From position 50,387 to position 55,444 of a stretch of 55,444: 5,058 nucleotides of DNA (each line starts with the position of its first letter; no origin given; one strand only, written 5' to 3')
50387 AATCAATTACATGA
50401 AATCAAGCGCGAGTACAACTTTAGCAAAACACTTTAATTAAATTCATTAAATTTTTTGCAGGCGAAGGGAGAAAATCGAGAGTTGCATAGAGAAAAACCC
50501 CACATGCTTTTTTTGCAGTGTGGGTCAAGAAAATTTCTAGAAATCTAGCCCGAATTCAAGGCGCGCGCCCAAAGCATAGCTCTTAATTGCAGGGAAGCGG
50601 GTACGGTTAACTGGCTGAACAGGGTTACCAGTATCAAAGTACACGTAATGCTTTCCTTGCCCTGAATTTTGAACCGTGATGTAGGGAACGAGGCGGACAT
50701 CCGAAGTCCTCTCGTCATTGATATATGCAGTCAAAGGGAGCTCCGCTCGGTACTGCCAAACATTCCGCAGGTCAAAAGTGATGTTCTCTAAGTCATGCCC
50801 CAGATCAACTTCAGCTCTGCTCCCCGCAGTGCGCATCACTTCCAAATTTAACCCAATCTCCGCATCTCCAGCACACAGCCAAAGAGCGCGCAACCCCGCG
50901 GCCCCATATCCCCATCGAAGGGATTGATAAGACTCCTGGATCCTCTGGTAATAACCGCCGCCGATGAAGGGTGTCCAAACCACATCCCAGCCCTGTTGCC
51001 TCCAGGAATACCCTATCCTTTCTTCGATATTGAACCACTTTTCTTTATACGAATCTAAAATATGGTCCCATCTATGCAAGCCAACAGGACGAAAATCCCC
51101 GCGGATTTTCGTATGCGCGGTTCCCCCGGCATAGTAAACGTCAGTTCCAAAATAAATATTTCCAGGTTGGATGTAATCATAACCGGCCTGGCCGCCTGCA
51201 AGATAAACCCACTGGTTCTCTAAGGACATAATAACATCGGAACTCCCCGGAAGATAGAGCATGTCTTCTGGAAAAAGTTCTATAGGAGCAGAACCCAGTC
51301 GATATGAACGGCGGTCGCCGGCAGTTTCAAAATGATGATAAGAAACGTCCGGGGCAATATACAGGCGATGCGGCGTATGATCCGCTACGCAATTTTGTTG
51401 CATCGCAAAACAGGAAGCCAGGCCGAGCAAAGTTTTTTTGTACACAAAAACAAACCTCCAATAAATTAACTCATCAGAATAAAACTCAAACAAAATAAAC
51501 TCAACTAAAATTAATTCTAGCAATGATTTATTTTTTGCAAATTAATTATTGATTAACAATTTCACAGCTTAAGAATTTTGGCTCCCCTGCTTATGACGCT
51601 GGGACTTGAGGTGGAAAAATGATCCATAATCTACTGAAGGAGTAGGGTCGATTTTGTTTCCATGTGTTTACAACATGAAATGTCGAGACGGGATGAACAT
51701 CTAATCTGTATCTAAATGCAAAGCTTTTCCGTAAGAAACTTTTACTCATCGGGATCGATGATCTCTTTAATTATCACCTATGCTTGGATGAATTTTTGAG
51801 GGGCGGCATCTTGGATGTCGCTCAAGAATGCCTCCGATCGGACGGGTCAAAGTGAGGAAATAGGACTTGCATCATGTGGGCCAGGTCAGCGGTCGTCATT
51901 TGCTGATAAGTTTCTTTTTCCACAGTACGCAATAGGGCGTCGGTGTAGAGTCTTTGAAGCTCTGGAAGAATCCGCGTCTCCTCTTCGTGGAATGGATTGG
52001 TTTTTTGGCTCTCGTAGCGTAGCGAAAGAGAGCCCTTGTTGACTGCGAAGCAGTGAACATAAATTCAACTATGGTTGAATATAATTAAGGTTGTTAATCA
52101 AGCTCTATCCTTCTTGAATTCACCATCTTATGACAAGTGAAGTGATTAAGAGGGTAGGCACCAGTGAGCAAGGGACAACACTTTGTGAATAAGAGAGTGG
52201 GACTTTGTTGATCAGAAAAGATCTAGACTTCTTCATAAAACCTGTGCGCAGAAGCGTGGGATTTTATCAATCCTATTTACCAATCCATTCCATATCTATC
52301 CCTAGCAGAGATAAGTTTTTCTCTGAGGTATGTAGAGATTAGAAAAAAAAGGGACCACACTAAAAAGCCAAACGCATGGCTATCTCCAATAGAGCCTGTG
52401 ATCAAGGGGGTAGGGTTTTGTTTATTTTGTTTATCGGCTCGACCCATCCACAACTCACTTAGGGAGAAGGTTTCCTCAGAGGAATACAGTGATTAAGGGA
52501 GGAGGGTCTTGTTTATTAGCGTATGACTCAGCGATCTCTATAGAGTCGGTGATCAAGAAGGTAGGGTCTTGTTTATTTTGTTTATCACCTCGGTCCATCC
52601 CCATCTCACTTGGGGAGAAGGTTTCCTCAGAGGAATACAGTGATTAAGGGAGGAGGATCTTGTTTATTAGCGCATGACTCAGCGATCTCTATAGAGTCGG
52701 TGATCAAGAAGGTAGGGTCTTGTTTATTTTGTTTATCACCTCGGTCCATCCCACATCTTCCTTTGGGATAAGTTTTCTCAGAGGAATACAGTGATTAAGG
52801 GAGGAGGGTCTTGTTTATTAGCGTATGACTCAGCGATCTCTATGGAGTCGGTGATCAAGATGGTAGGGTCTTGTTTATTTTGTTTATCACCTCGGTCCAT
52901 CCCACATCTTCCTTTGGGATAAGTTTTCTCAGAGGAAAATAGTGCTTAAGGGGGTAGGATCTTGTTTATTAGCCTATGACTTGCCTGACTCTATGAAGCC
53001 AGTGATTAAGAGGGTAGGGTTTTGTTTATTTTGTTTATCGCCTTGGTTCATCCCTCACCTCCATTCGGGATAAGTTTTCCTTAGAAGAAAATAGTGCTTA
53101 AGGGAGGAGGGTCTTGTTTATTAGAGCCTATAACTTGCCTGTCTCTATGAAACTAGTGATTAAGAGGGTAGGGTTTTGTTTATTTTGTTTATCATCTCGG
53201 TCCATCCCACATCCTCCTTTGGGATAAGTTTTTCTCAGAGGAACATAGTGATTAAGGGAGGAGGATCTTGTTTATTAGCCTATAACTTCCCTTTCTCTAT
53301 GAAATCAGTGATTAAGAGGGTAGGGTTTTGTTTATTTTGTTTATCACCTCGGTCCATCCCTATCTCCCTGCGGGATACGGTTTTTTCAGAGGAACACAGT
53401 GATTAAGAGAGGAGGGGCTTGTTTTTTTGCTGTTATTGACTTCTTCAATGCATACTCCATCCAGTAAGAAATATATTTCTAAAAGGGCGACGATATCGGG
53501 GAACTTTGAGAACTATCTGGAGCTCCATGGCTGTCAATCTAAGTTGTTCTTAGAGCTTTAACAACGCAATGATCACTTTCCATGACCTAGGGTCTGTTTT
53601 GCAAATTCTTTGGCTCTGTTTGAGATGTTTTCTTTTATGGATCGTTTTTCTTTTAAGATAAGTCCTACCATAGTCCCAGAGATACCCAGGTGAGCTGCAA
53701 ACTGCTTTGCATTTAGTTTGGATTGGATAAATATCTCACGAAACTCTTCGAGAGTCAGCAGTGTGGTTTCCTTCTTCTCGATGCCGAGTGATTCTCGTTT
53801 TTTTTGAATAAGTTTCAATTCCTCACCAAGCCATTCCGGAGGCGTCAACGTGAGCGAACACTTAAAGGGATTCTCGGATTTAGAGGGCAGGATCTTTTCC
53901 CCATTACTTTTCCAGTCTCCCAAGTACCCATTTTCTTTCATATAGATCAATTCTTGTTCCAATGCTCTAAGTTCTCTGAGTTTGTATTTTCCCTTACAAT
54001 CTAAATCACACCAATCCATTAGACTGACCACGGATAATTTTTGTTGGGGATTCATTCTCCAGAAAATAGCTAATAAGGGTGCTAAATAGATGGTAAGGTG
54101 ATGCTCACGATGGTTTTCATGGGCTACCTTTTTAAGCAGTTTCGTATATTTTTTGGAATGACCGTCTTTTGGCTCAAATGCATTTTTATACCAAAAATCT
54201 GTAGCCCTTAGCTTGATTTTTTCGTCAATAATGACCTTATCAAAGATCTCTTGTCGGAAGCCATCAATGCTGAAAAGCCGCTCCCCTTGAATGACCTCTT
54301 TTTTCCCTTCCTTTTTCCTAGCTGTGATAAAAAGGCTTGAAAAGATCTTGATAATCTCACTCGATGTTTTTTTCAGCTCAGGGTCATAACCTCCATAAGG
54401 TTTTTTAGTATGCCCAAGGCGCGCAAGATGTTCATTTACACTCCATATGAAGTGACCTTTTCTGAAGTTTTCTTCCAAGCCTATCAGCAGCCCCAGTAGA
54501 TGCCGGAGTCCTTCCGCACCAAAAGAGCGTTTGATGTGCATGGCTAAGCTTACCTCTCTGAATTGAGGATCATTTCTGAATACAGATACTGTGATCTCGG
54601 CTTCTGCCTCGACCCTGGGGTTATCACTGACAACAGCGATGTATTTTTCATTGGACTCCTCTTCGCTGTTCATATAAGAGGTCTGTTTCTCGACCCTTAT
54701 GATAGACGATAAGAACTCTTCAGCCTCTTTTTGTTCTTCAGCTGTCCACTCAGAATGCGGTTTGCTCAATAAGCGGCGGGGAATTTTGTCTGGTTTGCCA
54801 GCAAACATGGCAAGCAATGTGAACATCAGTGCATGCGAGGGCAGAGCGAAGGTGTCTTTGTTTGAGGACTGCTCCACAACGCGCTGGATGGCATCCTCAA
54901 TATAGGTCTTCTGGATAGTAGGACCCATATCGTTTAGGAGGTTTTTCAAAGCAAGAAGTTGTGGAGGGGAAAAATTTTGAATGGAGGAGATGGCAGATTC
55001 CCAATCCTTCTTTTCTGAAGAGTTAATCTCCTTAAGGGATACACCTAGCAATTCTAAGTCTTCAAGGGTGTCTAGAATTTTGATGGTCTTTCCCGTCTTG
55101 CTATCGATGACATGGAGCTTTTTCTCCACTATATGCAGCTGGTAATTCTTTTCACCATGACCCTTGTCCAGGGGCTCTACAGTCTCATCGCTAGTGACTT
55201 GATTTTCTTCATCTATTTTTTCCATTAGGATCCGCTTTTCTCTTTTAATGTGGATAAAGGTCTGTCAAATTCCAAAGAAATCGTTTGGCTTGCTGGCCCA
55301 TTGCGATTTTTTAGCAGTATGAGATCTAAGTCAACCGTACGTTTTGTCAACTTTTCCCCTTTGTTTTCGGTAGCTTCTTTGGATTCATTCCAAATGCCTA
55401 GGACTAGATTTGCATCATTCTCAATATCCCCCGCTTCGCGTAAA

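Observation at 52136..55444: Replication-origin-like module: DnaB-like helicase, HTH protein and a 1.3-kb array of 151-bp iteron-like tandem repeats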

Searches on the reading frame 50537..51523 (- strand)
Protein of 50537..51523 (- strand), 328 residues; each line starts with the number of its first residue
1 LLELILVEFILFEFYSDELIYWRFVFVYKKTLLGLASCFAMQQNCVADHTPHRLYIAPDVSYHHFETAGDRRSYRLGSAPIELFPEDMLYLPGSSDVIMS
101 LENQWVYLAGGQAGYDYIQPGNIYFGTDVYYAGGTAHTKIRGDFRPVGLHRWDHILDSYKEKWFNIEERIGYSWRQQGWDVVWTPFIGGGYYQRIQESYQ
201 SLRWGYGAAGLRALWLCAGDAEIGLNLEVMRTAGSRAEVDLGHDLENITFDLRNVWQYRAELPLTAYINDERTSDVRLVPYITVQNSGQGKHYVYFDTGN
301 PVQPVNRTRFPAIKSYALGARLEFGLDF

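Call 11: search_protein_families(library=pfam, proteins=[window:50537-51523:-], max_evalue=0.01)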
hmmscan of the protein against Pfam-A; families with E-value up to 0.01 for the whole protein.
window:50537-51523:- (328 aa): 0 families

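Call 49: search_protein_families(library=ncbifam, proteins=[window:50537-51523:-], max_evalue=0.1)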
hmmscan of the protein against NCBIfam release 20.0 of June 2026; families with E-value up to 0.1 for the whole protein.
window:50537-51523:- (328 aa): 0 families

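Call 99: search_protein_families(library=pfam, proteins=[window:50537-51523:-], max_evalue=1)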
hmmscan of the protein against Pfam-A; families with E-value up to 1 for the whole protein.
window:50537-51523:- (328 aa): 1 family
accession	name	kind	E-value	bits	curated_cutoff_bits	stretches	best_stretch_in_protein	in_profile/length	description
PF20737.2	Glyco_hydro127C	-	0.22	11.7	23.7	1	266-296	40-70/71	Glycoside hydrolase family 127 C-terminal domain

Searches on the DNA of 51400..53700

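Call 104: search_rna_families(source=window, start=51400, end=53700, threshold=evalue, max_evalue=1)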
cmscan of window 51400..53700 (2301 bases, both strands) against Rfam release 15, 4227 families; matches with E-value up to 1: 0.
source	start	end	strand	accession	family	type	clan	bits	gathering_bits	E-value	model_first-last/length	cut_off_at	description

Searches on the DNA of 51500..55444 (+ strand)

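Call 12: search_dna_similar(query=window:51500-55444:+, collection=plasmids, mode=near)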
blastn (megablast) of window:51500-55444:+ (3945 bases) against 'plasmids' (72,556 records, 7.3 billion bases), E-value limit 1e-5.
No match.
